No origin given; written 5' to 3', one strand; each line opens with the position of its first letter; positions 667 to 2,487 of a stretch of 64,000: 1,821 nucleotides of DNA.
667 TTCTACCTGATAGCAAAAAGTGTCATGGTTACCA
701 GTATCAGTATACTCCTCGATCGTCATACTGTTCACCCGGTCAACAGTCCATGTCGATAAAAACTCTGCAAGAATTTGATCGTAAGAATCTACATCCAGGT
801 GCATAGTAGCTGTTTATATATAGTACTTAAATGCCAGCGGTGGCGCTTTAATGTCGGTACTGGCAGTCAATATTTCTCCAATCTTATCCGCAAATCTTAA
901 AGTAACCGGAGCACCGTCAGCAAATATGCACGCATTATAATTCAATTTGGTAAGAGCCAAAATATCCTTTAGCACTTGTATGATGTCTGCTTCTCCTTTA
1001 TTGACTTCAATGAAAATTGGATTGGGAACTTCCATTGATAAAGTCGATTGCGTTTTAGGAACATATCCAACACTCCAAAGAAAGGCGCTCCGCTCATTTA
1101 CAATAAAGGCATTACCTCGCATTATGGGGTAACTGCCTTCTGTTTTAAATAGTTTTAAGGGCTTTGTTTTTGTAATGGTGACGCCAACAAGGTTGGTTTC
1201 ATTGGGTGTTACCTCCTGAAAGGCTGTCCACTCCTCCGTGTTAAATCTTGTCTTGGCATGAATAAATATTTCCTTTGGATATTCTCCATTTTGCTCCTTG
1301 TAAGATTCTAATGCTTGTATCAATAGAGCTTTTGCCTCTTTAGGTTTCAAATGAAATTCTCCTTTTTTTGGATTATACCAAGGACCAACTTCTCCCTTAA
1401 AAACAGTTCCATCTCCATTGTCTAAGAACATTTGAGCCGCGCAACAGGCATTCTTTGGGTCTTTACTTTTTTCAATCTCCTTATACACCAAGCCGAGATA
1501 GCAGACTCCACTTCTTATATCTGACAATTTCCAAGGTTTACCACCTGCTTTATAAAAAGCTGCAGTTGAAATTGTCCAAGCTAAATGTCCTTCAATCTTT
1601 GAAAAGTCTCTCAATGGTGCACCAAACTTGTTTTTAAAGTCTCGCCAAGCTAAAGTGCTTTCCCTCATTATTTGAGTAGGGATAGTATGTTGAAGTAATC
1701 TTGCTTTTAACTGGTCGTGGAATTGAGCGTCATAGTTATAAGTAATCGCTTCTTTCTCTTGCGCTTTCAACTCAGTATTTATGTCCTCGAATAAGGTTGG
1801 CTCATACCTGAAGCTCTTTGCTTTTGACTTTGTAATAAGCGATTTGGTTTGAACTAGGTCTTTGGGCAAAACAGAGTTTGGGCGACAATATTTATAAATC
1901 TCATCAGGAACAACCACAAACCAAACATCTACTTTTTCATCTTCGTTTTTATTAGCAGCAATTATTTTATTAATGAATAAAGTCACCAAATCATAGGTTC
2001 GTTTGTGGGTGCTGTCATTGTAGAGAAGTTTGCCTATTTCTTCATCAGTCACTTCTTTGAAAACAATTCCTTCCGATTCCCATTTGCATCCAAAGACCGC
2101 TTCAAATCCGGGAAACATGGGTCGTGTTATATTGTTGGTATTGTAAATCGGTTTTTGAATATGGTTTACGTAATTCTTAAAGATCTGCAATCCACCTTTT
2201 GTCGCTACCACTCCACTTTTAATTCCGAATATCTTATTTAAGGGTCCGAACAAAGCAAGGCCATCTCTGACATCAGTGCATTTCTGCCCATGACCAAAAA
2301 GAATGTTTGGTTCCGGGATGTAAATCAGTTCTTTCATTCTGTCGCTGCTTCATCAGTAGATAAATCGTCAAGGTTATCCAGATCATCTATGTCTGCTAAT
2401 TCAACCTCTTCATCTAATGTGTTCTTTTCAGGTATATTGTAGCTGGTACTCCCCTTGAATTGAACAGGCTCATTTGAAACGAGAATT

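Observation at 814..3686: Complete SPARTA-type short pAgo / TIR-APAZ defence operon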

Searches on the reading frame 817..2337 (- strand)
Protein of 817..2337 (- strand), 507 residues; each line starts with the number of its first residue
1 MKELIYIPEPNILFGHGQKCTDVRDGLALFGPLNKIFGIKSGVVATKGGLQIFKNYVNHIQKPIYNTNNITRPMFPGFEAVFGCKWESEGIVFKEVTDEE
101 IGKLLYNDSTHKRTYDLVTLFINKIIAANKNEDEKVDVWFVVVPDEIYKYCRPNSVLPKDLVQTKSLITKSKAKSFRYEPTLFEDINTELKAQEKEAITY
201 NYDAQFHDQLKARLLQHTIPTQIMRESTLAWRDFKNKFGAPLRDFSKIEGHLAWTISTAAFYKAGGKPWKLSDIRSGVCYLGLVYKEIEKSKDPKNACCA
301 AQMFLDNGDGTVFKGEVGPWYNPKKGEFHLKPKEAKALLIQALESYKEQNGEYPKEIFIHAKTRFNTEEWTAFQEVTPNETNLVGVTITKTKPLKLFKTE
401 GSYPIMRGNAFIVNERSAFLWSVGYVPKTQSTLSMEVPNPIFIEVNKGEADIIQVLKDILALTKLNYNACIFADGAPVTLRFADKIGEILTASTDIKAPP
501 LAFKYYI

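Call 3: search_protein_families(library=pfam, proteins=[window:817-2337:-], max_evalue=0.01)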
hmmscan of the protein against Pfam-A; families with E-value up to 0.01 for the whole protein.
window:817-2337:- (507 aa): 0 families

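Call 4: search_protein_families(library=padloc, proteins=[window:817-2337:-], max_evalue=0.001)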
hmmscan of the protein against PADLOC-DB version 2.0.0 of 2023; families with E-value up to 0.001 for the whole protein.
window:817-2337:- (507 aa): 18 families
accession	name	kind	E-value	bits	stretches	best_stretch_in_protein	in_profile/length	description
PDLC02378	pAgo_I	-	1.6e-195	648.6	1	2-507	2-493/493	Class I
PDLC02436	pAgo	-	4.4e-120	399.6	1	2-506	5-459/460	-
PDLC02376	pAgo_I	-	4.4e-87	291.1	1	4-507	3-455/455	Class I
PDLC02377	pAgo_I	-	1.6e-53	180.1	2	200-506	156-456/457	Class I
PDLC02392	pAgo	-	8.5e-37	124.9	1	194-499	42-336/346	-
PDLC02384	pAgo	-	1.8e-29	100.6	1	204-489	730-1012/1030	-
PDLC02420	Aga_SIR2-PNTD1-PNTD2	-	3e-26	90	1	206-507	712-1010/1010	Class I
PDLC02428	PprPIWI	-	7.2e-25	85.8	1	7-490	297-649/666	-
PDLC02397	pAgo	-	7.6e-22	75.9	1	194-489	305-562/578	-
PDLC02389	pAgo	-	9.7e-15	52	1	252-487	496-715/733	-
PDLC02394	pAgo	-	1.4e-12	44.2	1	209-487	834-1095/1121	-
PDLC02388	pAgo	-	1.7e-11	41.1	1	196-489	434-698/716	-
PDLC02391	pAgo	-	1.2e-10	38.3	1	321-488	555-722/742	-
PDLC02396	pAgo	-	3.9e-09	33.4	1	355-490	537-666/683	-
PDLC02386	pAgo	-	1.7e-07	28.1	1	210-485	433-677/697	-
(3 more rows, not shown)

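Call 6: search_solved_structures(query=window:817-2337:-, show_alignments=2)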
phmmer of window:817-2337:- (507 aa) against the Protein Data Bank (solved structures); distinct sequences matched with E-value up to 0.001: 13.
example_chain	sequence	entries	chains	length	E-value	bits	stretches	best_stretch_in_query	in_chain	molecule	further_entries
8qlo_B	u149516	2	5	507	0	1038.9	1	1-507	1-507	Short prokaryotic Argonaute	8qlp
8fex_B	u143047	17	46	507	0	1015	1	1-507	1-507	short pAgo | Piwi domain-containing protein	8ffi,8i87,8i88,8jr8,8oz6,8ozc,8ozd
8j7s_A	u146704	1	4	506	0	1013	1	1-506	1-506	Piwi domain-containing protein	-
8ifk_B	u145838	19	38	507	1.3e-300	1000.2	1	1-507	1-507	Piwi domain-containing protein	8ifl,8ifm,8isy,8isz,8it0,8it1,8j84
8j8h_A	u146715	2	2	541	1.6e-300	999.9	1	1-507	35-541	Piwi domain-containing protein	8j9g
9om4_B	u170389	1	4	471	2e-37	132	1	201-507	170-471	Prokaryotic argonaute MID-PIWI family protein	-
9qbl_B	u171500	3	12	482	2.3e-32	115.3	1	204-491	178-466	Protein argonaute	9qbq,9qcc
9qbp_B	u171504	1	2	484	1.2e-29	106.3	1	204-491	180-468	Protein argonaute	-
9jsb_A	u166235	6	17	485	4.3e-27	97.9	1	204-491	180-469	Ago | pAgo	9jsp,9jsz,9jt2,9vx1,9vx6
8in8_C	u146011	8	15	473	1.5e-24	89.5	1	182-496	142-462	Piwi domain protein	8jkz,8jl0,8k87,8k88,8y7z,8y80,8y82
9jh8_A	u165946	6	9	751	5.7e-11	44.7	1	260-488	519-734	Clostridium perfringens Argonaute (CpAgo) | Clostridium perfringen Argonaute(CpAgo) | Clostridium perfringens Argonaute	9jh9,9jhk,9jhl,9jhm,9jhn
6qzk_A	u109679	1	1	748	6.4e-11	44.5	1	259-488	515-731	Protein argonaute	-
9jh7_A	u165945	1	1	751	6.9e-11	44.4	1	260-488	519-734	Clostridium perfringens Argonaute (CpAgo)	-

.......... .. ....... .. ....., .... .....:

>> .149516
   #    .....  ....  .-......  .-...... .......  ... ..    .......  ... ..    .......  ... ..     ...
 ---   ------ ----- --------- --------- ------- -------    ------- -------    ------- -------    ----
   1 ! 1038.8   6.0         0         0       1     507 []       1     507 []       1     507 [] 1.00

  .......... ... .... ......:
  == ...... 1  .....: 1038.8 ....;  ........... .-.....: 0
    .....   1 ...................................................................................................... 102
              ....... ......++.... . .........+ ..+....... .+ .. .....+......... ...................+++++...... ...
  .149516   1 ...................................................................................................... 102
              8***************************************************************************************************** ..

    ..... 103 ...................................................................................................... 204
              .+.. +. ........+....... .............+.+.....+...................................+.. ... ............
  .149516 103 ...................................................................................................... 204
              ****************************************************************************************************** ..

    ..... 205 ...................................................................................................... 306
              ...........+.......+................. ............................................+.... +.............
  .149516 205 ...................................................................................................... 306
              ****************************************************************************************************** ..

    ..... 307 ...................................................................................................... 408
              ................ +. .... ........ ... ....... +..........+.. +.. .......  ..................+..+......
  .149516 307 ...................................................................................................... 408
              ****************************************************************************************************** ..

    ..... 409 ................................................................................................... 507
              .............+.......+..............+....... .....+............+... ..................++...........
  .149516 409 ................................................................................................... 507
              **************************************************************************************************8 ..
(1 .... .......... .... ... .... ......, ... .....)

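Call 14: list_cluster_members(proteins=[window:817-2337:-, window:2337-3686:-])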
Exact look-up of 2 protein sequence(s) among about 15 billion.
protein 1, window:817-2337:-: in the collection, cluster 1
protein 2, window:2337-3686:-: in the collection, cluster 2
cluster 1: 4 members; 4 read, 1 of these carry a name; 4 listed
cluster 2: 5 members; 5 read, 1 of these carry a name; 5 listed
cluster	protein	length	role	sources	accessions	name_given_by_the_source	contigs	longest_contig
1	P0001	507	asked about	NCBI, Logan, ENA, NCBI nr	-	-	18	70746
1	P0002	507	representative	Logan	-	-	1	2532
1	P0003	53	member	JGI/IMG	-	hypothetical protein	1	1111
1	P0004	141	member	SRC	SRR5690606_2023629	-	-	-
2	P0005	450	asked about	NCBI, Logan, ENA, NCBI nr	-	-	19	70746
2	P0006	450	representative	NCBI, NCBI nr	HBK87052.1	MAG TPA: hypothetical protein DDZ56_00260 [Cytophagales bacterium] | hypothetical protein [Cytophagales bacterium]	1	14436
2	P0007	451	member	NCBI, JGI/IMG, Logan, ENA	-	-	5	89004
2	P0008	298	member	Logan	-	-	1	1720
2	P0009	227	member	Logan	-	-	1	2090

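Call 15: find_encoding_contigs(protein=window:817-2337:-, flank=10000, max_places=8)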
Protein window:817-2337:- (507 aa): 21 contigs read that carry it; 8 places shown.
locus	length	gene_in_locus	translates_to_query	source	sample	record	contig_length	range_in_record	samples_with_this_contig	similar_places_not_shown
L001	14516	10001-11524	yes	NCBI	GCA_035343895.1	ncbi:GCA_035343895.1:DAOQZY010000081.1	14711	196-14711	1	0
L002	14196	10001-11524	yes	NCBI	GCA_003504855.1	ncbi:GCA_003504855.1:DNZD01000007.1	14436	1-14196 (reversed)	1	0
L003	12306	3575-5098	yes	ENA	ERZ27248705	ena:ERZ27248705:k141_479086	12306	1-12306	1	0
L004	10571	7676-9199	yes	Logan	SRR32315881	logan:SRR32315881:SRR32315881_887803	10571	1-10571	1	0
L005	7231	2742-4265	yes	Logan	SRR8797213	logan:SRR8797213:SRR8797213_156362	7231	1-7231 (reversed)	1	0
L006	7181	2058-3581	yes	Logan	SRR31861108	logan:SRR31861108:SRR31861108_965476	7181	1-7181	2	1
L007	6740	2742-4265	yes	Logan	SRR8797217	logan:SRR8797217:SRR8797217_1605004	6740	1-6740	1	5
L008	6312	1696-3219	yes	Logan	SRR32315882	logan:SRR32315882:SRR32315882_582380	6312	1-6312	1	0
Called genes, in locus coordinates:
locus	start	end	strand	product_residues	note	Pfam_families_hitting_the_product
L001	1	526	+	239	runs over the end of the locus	PF02782:FGGY_C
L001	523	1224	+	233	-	PF00596:Aldolase_II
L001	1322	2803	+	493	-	PF02610:AraA_N, PF24856:AraA_central, PF11762:Arabinose_Iso_C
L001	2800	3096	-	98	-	PF03992:ABM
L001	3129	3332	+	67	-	-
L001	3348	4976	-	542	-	PF08757:CotH, PF18962:Por_Secre_tail (weak)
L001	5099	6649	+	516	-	PF00144:Beta-lactamase, PF11954:DUF3471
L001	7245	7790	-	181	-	-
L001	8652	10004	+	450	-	PF13676:TIR_2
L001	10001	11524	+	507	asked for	-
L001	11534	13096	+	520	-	-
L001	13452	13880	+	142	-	-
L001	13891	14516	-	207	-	PF01887:SAM_HAT_N, PF20257:SAM_HAT_C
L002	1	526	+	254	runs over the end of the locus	PF02782:FGGY_C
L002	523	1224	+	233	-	PF00596:Aldolase_II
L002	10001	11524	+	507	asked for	-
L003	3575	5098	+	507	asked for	-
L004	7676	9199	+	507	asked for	-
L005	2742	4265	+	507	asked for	-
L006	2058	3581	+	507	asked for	-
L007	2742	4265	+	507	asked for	-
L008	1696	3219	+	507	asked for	-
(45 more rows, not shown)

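Call 27: search_protein_families(library=padloc, proteins=[L001:11534-13093:+, L001:13452-13877:+, L001:7245-7787:-], max_evalue=0.01)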
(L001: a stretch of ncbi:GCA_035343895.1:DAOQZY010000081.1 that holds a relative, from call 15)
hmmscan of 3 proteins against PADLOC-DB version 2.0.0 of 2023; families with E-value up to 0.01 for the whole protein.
L001:11534-13093:+ (520 aa): 1 family
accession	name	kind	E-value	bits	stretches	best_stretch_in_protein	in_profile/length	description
PDLC04021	PD-T4-1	-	6.2e-25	85.9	1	10-258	31-278/383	-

L001:13452-13877:+ (142 aa): 0 families

L001:7245-7787:- (180 aa): 0 families

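Call 28: search_protein_families(library=pfam, proteins=[L001:11534-13093:+, L001:13452-13877:+], max_evalue=1)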
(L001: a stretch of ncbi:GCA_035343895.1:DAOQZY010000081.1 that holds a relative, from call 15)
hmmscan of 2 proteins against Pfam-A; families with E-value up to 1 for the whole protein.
L001:11534-13093:+ (520 aa): 1 family
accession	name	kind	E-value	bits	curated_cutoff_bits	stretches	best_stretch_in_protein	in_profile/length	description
PF15650.12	Tox-REase-9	-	0.027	15.1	27.3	1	432-486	34-84/88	Restriction endonuclease fold toxin 9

L001:13452-13877:+ (142 aa): 0 families

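Call 29: search_protein_families(library=ncbifam, proteins=[window:817-2337:-, L001:11534-13093:+, L001:13452-13877:+], max_evalue=0.01)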
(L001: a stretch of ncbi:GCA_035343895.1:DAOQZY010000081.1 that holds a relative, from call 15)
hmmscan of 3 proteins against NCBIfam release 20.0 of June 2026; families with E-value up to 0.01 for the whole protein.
window:817-2337:- (507 aa): 0 families

L001:11534-13093:+ (520 aa): 0 families

L001:13452-13877:+ (142 aa): 0 families

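Call 31: find_related_loci(query=window:817-2337:-, collection=genome_contigs, flank=7000)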
Query window:817-2337:- (507 aa) in genome_contigs; peptide patterns used: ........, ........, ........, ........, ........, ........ (x = any residue, [..] = any of these).
84 stretches matched a pattern; 28 encode a relative of the query (tblastn E <= 1e-3); 28 distinct loci.
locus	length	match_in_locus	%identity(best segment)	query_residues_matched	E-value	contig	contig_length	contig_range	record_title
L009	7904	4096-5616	93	1-507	0e+0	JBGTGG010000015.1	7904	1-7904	MAG: Cyclobacteriaceae bacterium isolate JTS-RE21 k141_9394477, whole genome shotgun sequence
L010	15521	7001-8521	90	1-507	0e+0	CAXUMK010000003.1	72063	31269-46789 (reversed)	MAG TPA_asm: uncultured Segetibacter sp. isolate public_SRR11456913_metawrap_bin.22 genome assembly, contig: public_SRR1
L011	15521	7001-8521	89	1-507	0e+0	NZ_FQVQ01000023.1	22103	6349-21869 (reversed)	Flavobacterium fontis strain DSM 25660, whole genome shotgun sequence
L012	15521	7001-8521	86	1-507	0e+0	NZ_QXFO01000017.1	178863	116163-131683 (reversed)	Flagellimonas taeanensis strain JCM 17757 300, whole genome shotgun sequence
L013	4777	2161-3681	87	1-507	0e+0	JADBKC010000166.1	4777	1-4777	MAG: Bacillales bacterium isolate Bu78 NODE_8645_length_4777_cov_7.478823, whole genome shotgun sequence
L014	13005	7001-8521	87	1-507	0e+0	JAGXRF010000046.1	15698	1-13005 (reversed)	MAG: Flavobacteriales bacterium isolate CROMO_A_74 c_000000423514, whole genome shotgun sequence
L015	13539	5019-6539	85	1-507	0e+0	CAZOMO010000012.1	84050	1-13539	MAG TPA_asm: uncultured Ignavibacterium sp. isolate binchicken_co235_20 genome assembly, contig: NODE_650_length_84050_c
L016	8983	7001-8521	85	1-507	0e+0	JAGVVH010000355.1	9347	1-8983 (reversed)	MAG: Bacteroidetes bacterium isolate WAS_Bin_9 WAS_Bin_9_scaffold_5856, whole genome shotgun sequence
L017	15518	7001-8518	85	1-506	0e+0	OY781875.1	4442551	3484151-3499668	MAG: uncultured Bacteroides sp. isolate 8a0fce30-4a64-47b9-90df-8b7b8c89637f genome assembly, chromosome: 1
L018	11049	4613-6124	86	1-504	0e+0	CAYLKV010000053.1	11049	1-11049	MAG TPA_asm: uncultured Proteiniphilum sp. isolate SRP192927_co4_427 genome assembly, contig: NODE_14262_length_11049_co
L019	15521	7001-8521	84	1-507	0e+0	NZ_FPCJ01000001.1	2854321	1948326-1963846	Thermoflavifilum thermophilum strain DSM 14807, whole genome shotgun sequence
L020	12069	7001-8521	83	1-507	0e+0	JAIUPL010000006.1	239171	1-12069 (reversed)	MAG: Bacteroidetes bacterium isolate SAP1 spades-bin.105~NODE_223_length_239171_cov_1.65337, whole genome shotgun sequen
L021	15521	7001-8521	82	1-507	0e+0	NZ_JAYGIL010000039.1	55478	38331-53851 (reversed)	Arcicella gelida strain DC2W DC2W_ctg040, whole genome shotgun sequence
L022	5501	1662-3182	82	1-507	0e+0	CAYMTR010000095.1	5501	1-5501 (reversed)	MAG TPA_asm: uncultured Prolixibacteraceae bacterium isolate SRP294416_co1_202 genome assembly, contig: NODE_35815_lengt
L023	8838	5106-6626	79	1-507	0e+0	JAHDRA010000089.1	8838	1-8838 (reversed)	MAG: Paludibacteraceae bacterium isolate SV1-B3.2 k141_25555, whole genome shotgun sequence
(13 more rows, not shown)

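Call 40: search_solved_structures(query=L001:11534-13093:+, max_evalue=1)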
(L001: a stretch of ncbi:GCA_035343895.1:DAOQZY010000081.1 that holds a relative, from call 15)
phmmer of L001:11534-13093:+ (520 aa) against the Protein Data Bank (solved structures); distinct sequences matched with E-value up to 1: 1.
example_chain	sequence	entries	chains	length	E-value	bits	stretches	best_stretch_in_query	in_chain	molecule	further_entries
4wfw_A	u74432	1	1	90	0.26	13.4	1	190-234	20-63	General secretion pathway protein B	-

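Call 48: search_dna_similar(query=L001:11534-13093:+, collection=plasmids, mode=protein, max_evalue=0.00001, max_rows=15)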
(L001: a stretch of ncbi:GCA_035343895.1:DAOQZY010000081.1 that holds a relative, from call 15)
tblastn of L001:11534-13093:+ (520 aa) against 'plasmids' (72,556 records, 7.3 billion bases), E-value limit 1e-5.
Records with a match: 18; places in all: 18; records where one place covers at least 80% of the query: 0.
Best place of each record, by identity: <60% 18.
By first word of the organism name: Bacillus 4; Salmonella 4; Pseudoalteromonas 2; Acinetobacter 2; Peribacillus 1; Marinomonas 1; Klebsiella 1; Sinorhizobium 1; Acaryochloris 1; Escherichia 1.
By predicted mobility (MOB-suite, as given by PLSDB): non-mobilizable 12; conjugative 4; mobilizable 2.
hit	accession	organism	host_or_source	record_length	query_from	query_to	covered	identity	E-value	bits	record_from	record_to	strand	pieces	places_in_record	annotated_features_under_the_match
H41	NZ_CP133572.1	Pseudoalteromonas sp. HL-AS2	sediment core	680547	205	517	60%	27.4%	3e-21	105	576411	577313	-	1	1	hypothetical protein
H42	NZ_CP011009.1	Peribacillus simplex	cell culture,sugar beet rhizosphere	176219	14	362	67%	22.5%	6e-8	63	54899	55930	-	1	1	AAA family ATPase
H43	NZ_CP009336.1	Bacillus thuringiensis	-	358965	14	292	54%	27.5%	1e-10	72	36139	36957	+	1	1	AAA family ATPase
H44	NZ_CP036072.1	Bacillus wiedmannii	cell culture,soil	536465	14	292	54%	27.3%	3e-9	67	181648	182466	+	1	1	AAA family ATPase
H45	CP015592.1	Bacillus cereus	whole organism,garden soil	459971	14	292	54%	26.9%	4e-8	64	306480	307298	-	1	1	none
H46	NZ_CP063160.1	Bacillus cereus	-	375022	14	292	54%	26.5%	2e-9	69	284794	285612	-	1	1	AAA family ATPase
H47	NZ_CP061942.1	Marinomonas algicola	Ulva pertusa (algae),microorganism ...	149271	1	194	37%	36.9%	3e-28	127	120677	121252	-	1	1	AAA family ATPase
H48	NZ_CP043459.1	Acinetobacter baumannii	Homo sapiens,Skin/Wound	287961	10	204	38%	34.8%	1e-23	112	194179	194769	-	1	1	AAA family ATPase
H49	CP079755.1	Klebsiella grimontii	cell culture,urine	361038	14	241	44%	26.1%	3e-7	61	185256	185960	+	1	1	none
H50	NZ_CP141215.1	Sinorhizobium meliloti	alfalfa,Isolate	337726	15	191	34%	31.7%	3e-20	102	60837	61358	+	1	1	hypothetical protein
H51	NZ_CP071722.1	Acaryochloris sp. 'Moss Beach'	culture,intertidal zone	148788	9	172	32%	26.2%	5e-7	61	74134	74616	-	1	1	AAA family ATPase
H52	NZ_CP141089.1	Escherichia coli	Homo sapiens,Infected Human Urine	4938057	13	164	29%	28.0%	4e-8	64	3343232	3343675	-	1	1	none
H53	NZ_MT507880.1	Salmonella enterica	-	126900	13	164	29%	27.4%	3e-7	61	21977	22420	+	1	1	DUF3883 domain-containing protein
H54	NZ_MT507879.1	Salmonella enterica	-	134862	13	164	29%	27.4%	3e-7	61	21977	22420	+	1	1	DUF3883 domain-containing protein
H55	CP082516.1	Salmonella enterica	animal-chicken-young chicken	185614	13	164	29%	27.4%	3e-7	61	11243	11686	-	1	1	DUF3883 domain-containing protein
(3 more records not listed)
